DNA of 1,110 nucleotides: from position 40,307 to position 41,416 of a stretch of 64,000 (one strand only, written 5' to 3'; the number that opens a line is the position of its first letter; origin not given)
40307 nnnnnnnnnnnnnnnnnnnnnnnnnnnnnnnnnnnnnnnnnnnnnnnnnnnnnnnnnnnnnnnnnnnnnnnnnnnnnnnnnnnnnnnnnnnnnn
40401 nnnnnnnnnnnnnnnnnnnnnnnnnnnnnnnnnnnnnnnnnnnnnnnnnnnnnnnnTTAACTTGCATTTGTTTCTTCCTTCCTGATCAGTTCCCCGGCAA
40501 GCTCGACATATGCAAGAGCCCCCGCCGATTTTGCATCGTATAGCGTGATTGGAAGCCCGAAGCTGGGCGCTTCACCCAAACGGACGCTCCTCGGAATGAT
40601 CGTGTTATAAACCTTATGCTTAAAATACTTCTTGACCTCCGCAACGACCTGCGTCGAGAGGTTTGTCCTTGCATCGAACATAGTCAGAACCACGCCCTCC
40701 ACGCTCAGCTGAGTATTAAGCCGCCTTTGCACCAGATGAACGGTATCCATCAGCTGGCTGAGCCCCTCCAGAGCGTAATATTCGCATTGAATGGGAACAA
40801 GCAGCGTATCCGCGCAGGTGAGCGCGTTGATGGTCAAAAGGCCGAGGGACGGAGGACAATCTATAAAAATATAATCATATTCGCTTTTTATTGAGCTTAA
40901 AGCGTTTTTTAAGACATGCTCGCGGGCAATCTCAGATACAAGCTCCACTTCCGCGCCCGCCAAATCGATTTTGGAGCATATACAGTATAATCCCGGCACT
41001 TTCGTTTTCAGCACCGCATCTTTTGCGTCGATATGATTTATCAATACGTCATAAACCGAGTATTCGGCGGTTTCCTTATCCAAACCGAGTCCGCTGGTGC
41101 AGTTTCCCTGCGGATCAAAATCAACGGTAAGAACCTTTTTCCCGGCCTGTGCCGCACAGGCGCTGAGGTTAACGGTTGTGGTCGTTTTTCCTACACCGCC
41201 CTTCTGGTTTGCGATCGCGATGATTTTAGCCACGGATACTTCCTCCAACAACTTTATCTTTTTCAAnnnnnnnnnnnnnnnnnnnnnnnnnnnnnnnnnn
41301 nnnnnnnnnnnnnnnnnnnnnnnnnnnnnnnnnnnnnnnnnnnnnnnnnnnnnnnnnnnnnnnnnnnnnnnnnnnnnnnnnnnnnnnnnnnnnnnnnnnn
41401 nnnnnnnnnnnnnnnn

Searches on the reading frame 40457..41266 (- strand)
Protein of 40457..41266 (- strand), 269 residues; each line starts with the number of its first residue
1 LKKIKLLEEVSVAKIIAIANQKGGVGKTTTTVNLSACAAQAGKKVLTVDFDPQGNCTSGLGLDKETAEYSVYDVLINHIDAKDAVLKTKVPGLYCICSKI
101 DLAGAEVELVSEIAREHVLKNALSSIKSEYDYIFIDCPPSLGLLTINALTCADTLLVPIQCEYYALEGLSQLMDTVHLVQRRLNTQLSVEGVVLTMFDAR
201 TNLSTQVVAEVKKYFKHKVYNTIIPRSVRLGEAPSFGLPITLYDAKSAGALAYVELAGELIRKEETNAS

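Call 13: search_protein_families(library=pfam, proteins=[window:40457-41266:-])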
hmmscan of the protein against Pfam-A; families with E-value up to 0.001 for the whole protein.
window:40457-41266:- (269 aa): 7 families
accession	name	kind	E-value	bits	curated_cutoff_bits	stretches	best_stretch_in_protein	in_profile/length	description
PF13614.12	AAA_31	-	2.3e-71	239.8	27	1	13-188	1-176/177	AAA domain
PF01656.29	CbiA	-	6.5e-30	104.1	25.4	1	16-240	1-125/125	CobQ/CobB/MinD/ParA nucleotide binding domain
PF09140.17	MipZ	-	4.5e-13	49.6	20.7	1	15-172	2-142/262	ATPase MipZ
PF10609.15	ParA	-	2.2e-10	40.8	27.1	1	12-146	2-128/246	NUBPL iron-transfer P-loop NTPase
PF06564.18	CBP_BcsQ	-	2.5e-09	37.4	21.3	1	14-257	2-230/234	Cellulose biosynthesis protein BcsQ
PF00142.24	Fer4_NifH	-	7.5e-08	32.6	25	1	21-137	7-123/271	4Fe-4S iron sulfur cluster binding proteins, NifH/frxC family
PF02374.21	ArsA_ATPase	-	3.5e-05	23.6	24.3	1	21-82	8-70/305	Anion-transporting ATPase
